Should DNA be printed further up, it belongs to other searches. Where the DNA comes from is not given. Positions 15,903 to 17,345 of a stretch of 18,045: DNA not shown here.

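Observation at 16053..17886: Self-contained two-gene module: ABC (AAA_21-type) ATPase plus a HEPN-like alpha-helical protein. This is a candidate phage-defence system whose effector differs from those of the known ATPase-nuclease pairs.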

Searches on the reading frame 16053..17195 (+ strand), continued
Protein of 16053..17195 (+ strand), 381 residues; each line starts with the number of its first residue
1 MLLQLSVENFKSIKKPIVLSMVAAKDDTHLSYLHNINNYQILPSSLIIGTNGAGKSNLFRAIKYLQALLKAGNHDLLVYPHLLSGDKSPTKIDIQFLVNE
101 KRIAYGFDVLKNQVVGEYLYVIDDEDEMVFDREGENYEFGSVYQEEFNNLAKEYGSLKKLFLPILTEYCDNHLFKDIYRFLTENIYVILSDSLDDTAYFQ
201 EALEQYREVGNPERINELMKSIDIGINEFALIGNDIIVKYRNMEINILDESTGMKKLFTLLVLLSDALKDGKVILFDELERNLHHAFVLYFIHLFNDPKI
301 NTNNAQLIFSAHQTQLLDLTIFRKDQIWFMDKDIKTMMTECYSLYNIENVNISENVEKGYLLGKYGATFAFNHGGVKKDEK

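Call 58: find_encoding_contigs(protein=P0048, flank=4000, max_places=1)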
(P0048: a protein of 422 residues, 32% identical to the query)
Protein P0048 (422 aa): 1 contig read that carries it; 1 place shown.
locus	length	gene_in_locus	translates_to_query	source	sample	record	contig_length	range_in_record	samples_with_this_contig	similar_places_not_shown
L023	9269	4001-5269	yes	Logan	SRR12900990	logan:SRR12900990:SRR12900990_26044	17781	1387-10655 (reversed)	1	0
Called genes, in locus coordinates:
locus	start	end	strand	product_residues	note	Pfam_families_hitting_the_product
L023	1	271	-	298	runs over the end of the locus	PF07714:PK_Tyr_Ser-Thr (weak), PF00069:Pkinase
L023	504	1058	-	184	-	PF13238:AAA_18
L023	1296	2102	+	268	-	PF11019:DUF2608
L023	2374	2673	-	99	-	-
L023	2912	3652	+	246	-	PF10544:T5orf172 (faint)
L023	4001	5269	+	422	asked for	PF02463:SMC_N (faint), PF13175:AAA_15 (weak), PF13304:AAA_21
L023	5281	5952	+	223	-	PF13707:RloB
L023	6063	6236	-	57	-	-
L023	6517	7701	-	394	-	PF00155:Aminotran_1_2, PF01053:Cys_Met_Meta_PP (weak), PF01041:DegT_DnrJ_EryC1 (weak)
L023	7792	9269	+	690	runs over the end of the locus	PF00270:DEAD (faint), PF04851:ResIII, PF17757:UvrB_inter, PF27431:UvrB_3rd, PF00271:Helicase_C, PF12344:UvrB, PF02151:UVR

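Call 59: find_encoding_contigs(protein=P0051, flank=4000, max_places=1)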
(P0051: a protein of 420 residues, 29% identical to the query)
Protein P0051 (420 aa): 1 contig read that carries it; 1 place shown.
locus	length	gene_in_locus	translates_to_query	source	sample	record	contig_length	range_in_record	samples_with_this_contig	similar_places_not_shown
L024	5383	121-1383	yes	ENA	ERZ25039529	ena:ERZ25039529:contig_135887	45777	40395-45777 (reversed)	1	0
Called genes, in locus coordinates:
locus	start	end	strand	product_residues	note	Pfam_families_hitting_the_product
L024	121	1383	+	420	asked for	PF13175:AAA_15 (faint), PF13304:AAA_21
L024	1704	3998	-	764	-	PF08267:Meth_synt_1, PF01717:Meth_synt_2, PF08267:Meth_synt_1 (weak)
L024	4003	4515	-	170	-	-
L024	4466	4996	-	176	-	-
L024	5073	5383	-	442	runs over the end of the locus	PF00743:FMO-like, PF07992:Pyr_redox_2 (faint)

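Call 60: find_encoding_contigs(protein=P0087, flank=4000, max_places=1)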
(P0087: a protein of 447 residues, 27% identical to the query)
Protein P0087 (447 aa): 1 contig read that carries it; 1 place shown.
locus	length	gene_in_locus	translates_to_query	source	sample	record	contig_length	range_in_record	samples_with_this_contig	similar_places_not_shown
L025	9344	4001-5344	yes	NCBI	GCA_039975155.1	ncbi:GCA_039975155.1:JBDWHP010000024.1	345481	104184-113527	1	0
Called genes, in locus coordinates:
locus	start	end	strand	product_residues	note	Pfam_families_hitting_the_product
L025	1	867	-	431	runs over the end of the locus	PF00174:Oxidored_molyb, PF03404:Mo-co_dimer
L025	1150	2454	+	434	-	PF16868:NMT1_3, PF09084:NMT1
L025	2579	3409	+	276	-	PF01209:Ubie_methyltran, PF13847:Methyltransf_31, PF08241:Methyltransf_11, PF13649:Methyltransf_25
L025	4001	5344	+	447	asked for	PF02463:SMC_N (faint), PF13304:AAA_21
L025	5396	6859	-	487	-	PF02934:GatB_N, PF02637:GatB_Yqey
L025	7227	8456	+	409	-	PF00144:Beta-lactamase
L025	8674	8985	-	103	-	PF01817:CM_2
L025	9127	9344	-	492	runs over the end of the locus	PF01425:Amidase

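Call 63: search_protein_families(library=pfam, proteins=[L022:3366-3761:+, L022:3757-4485:+, L008:7253-7528:+, L022:2607-3251:-], max_evalue=0.01)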
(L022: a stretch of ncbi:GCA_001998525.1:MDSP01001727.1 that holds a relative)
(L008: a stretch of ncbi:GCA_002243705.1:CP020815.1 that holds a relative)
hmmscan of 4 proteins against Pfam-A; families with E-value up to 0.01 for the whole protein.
L022:3366-3761:+ (132 aa): 1 family
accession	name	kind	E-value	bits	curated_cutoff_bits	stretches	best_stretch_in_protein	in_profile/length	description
PF05168.19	HEPN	-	7.1e-06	26.6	22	1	5-117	4-110/117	HEPN domain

L022:3757-4485:+ (243 aa): 0 families

L008:7253-7528:+ (92 aa): 1 family
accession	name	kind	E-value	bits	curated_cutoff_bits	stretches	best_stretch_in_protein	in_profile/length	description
PF06160.17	EzrA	-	0.0089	14.8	39.6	1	32-80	160-208/557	Septation ring formation regulator, EzrA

L022:2607-3251:- (215 aa): 1 family
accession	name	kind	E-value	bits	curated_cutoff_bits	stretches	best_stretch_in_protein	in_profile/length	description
PF22557.2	DuOB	-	1.4e-42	146.5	27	1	3-205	1-210/210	Dual OB-containing domain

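Call 72: predict_structure(alignment_id=A3)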
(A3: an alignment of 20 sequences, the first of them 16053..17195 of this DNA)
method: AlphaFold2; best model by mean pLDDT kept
length: 381 residues; sequences in the alignment: 20
mean_pLDDT: 87.5   pTM: 0.87
mean pLDDT of the five models: 87.5, 87.2, 86.9, 86.8, 86.7
residues with pLDDT >= 90: 225; 70-90: 123; 50-70: 22; < 50: 11
segments of 3 or more residues with pLDDT < 50: 370-378
pLDDT, mean of each block of 10 residues (from residue 1): 95 91 89 89 95 90 92 62 68 94 95 92 85 94 89 90 92 95 93 80 90 88 88 93 94 89 93 93 87 94 96 91 94 84 88 86 68 43 37
secondary structure, 60 per line:
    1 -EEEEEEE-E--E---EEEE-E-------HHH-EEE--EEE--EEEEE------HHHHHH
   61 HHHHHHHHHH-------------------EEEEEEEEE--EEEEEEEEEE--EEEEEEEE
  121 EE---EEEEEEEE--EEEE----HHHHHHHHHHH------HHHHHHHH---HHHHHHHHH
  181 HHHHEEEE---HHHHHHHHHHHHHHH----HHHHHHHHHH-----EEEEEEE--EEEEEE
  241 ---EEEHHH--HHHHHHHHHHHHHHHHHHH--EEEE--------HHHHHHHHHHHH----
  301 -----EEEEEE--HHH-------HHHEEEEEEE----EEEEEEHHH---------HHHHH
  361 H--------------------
elements in order: E2-8 E17-20 E34-36 E39-41 E44-48 H55-70 E90-98 E101-110 E113-122 E126-133 E136-139 H144-154 H161-168 H172-184 E185-188 H192-206 H211-220 E226-232 E235-240 E244-246 H252-270 E273-276 H285-296 E306-311 E327-333 E338-343 H356-361

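Call 76: fold_search(model_id=the predicted structure, library=pdb)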
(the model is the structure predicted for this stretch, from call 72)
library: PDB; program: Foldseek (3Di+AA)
matches with E <= 10: 790; with E <= 0.001: 163
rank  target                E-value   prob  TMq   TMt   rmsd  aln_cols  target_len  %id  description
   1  3qkt_B                1.0e-12  1.00  0.54  0.63   7.0       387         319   15  Rad50 ABC-ATPase with adjacent coiled-coil region in complex with AMP-PNP (released 2011-03-30)
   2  4ncj_D                1.2e-12  1.00  0.55  0.64   6.0       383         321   17  Crystal Structure of Pyrococcus furiosis Rad50 R805E mutation with ADP Beryllium Flouride (released 2014-03-05)
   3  4ncj_A                1.5e-12  1.00  0.55  0.65   5.7       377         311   16  Crystal Structure of Pyrococcus furiosis Rad50 R805E mutation with ADP Beryllium Flouride (released 2014-03-05)
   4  4ncj_B                1.6e-12  1.00  0.55  0.66   6.9       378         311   15  Crystal Structure of Pyrococcus furiosis Rad50 R805E mutation with ADP Beryllium Flouride (released 2014-03-05)
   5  4ncj_C                2.7e-12  1.00  0.54  0.63   6.2       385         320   15  Crystal Structure of Pyrococcus furiosis Rad50 R805E mutation with ADP Beryllium Flouride (released 2014-03-05)
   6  3qkt_D                4.7e-12  1.00  0.52  0.61  10.9       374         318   15  Rad50 ABC-ATPase with adjacent coiled-coil region in complex with AMP-PNP (released 2011-03-30)
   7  3qku_B                5.3e-12  1.00  0.58  0.72   5.0       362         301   15  Mre11 Rad50 binding domain in complex with Rad50 and AMP-PNP (released 2011-03-30)
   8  5dny_B                7.9e-12  1.00  0.51  0.54  12.7       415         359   14  Structure of the ATPrS-Mre11/Rad50-DNA complex (released 2016-02-24)
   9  9o4a_A                8.3e-12  1.00  0.48  0.40  10.5       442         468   15  Ec83 Retron PtuAB mutant complex (released 2025-07-02)
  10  3qkt_A                1.5e-11  1.00  0.52  0.58   7.6       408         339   16  Rad50 ABC-ATPase with adjacent coiled-coil region in complex with AMP-PNP (released 2011-03-30)
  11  9n69_B                1.7e-11  1.00  0.46  0.35  15.7       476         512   13  Structure of the retron IA complex with HNH nuclease in the "down" orientation (released 2025-04-23)
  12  5dny_D                2.9e-11  1.00  0.49  0.52  11.1       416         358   14  Structure of the ATPrS-Mre11/Rad50-DNA complex (released 2016-02-24)
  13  9e91_B                3.2e-11  1.00  0.48  0.47   8.6       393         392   16  Ec83 Retron PtuA Dimer bound to ATP (released 2025-07-02)
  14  9e90_C                4.5e-11  1.00  0.46  0.37  10.8       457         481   13  Ec83 Retron PtuA/PtuB (2-1) complex bound to ATP (released 2025-07-02)
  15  3av0_B                5.0e-11  1.00  0.50  0.52  15.5       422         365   15  Crystal structure of Mre11-Rad50 bound to ATP S (released 2011-05-25)
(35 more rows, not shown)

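Call 79: search_protein_families(library=padloc, proteins=[L022:1875-2558:+, L023:5281-5949:+, L010:4272-4781:+], max_evalue=0.01)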
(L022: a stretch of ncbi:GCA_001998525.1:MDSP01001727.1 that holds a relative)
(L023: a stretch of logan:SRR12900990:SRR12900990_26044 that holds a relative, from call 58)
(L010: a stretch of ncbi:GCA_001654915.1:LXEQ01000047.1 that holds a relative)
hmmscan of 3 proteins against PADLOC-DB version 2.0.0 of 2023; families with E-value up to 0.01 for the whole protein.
L022:1875-2558:+ (228 aa): 1 family
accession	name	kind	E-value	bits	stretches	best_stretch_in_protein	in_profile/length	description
PDLC04028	PD-T4-2_B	-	2.7e-05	22.3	1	110-225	51-164/168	-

L023:5281-5949:+ (223 aa): 1 family
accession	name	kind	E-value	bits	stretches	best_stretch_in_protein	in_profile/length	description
PDLC02337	AbiLii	-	8.7e-31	105.8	1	8-219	15-87/170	AbiLii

L010:4272-4781:+ (170 aa): 2 families
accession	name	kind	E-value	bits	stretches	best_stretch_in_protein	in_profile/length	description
PDLC02338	AbiLii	-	5.7e-13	47.4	1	46-166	6-121/125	AbiLii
PDLC02337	AbiLii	-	2.8e-05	22.8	1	7-107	25-63/170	AbiLii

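Call 83: search_protein_families(library=phrogs, proteins=[window:16053-17195:+], max_evalue=0.001)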
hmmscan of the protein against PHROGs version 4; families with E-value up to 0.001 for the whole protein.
window:16053-17195:+ (381 aa): 5 families
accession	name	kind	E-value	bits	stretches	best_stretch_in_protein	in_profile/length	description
phrog_5836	-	unknown function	5e-50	171.4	1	1-367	5-400/1071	-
phrog_4747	-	unknown function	3.9e-07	30.5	1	46-65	26-45/610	-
phrog_8323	-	unknown function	6.9e-07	29.2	1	46-339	75-385/623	-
phrog_8066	-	unknown function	7.7e-07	29.3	1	239-331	352-441/522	-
phrog_7507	-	unknown function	7.2e-05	23.3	0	201-311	324-444/483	-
